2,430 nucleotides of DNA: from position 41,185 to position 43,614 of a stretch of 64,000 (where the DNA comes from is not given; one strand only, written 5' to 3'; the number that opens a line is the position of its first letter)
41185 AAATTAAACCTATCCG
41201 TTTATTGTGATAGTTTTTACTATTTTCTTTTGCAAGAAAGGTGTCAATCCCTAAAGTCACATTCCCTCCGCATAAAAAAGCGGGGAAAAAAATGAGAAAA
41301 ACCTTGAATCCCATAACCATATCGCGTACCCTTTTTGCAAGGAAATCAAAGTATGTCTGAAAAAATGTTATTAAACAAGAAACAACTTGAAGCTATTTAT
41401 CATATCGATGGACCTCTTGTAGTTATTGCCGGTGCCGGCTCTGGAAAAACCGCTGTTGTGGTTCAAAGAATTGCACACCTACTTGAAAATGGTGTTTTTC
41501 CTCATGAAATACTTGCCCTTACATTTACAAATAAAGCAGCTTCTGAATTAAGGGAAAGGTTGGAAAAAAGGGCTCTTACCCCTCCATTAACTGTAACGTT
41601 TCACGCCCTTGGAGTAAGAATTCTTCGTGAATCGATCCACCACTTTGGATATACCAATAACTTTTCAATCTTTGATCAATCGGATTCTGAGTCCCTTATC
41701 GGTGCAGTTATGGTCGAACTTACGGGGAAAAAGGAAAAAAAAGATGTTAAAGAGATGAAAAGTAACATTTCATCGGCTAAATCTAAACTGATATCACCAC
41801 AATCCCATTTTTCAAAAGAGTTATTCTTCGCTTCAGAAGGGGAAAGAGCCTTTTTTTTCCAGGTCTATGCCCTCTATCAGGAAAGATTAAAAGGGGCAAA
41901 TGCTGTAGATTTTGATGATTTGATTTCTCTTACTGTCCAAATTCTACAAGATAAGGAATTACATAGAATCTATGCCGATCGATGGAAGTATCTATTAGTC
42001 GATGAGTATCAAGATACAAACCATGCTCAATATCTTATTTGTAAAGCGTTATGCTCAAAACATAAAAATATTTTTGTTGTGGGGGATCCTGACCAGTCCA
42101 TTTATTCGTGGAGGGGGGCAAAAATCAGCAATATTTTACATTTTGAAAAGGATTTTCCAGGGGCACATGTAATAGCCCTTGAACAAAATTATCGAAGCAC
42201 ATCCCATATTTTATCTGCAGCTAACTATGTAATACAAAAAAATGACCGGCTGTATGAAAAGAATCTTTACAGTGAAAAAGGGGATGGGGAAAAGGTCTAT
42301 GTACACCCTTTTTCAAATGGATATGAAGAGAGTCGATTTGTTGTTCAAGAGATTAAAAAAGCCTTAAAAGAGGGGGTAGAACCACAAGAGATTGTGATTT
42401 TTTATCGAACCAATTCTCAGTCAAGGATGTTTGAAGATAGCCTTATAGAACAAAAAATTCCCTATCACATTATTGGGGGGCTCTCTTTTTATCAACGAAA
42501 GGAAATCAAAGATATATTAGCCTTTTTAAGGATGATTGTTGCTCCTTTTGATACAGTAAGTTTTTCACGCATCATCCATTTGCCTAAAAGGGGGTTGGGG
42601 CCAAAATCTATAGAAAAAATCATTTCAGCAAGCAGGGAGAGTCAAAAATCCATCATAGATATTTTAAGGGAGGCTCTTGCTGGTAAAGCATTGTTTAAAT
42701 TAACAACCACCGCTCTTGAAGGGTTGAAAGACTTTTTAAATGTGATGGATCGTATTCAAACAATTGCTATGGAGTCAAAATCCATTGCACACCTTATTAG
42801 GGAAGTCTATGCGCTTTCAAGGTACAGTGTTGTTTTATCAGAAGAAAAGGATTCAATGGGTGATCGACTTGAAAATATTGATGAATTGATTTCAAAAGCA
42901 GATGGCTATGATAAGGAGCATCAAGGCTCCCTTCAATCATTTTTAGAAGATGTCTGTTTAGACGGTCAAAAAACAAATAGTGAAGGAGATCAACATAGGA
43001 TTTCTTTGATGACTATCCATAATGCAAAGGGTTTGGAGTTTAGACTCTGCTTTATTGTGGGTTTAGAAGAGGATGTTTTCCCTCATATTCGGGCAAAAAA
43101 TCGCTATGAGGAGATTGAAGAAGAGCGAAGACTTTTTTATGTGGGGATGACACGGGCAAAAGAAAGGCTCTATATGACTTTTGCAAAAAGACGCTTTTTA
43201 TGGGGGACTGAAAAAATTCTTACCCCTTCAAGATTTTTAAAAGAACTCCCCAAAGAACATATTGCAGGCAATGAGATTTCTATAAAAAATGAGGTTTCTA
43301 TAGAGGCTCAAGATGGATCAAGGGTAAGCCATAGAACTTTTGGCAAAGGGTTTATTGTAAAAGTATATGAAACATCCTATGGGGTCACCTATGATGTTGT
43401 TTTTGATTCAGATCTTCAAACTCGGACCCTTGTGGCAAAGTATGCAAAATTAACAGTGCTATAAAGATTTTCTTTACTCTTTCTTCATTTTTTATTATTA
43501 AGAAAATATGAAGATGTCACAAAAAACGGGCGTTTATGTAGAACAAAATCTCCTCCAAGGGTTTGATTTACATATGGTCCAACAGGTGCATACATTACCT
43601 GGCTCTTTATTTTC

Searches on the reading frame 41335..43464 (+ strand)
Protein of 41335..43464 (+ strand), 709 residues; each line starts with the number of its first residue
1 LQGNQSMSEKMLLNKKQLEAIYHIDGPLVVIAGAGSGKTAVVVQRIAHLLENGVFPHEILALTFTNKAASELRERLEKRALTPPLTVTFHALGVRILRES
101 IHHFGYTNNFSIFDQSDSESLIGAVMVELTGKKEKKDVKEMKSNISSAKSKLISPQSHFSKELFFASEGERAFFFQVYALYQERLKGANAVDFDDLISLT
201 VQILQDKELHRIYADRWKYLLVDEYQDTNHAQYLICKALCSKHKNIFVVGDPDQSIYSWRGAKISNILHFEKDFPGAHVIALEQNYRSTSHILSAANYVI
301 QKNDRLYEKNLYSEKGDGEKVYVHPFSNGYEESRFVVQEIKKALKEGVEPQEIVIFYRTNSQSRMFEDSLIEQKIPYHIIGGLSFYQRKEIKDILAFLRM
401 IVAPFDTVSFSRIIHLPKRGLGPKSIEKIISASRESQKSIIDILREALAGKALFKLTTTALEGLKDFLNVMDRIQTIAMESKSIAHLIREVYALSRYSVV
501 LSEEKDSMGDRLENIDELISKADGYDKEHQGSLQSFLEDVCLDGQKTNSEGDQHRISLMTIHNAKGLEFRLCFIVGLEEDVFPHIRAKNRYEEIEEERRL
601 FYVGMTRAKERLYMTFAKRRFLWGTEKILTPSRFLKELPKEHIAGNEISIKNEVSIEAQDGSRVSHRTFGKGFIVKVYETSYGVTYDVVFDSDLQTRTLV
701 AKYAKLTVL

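Call 89: search_protein_families(library=ncbifam, proteins=[window:41335-43464:+], max_evalue=1e-10)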
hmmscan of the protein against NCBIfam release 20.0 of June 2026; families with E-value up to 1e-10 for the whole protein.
window:41335-43464:+ (709 aa): 15 families
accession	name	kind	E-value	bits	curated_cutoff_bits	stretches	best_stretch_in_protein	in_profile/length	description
TIGR01073.1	pcrA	equivalog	5e-208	692.9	911.2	1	13-704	5-722/725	DNA helicase PcrA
TIGR01074.1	rep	equivalog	1.6e-178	595.1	951.45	1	13-646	2-641/668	DNA helicase Rep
NF008743.0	PRK11773.1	equivalog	1.4e-174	582.3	965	1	13-708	10-719/720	DNA helicase II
TIGR01075.1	uvrD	equivalog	6.2e-162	540.5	1144.45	1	13-706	5-714/715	DNA helicase II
NF008172.0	PRK10919.1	equivalog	7.9e-136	454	1168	1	11-646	1-641/673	DNA helicase Rep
TIGR02785.1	addA_Gpos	equivalog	9.3e-58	196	707.65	3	133-301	303-481/1234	helicase-exonuclease AddAB subunit AddA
NF008276.0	PRK11054.1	equivalog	1.5e-53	182.4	543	2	176-320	394-536/684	DNA helicase IV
TIGR00609.1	recB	equivalog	1.6e-48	165.6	696.05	2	183-305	335-460/1175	exodeoxyribonuclease V subunit beta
TIGR02784.1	addA_alphas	equivalog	1.7e-41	142.6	860.75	2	130-303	299-496/1138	double-strand break repair helicase AddA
NF010485.0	PRK13909.1-2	equivalog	1.7e-38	132.5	650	2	113-479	220-604/909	RecB-like helicase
NF010487.0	PRK13909.1-4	equivalog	1.8e-35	122.5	759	1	182-479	289-604/924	RecB-like helicase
NF008128.0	PRK10876.1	equivalog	3.1e-19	68.2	1697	1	182-305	341-466/1181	exodeoxyribonuclease V subunit beta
NF041464.1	HelD_BACSU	equivalog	8.2e-16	57.1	419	0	113-383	446-705/779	RNA polymerase recycling motor HelD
NF010484.0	PRK13909.1-1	equivalog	6.5e-15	54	1074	0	29-76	9-56/945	RecB-like helicase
NF010486.0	PRK13909.1-3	equivalog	1.5e-13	49.7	1109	0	187-379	298-512/921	RecB-like helicase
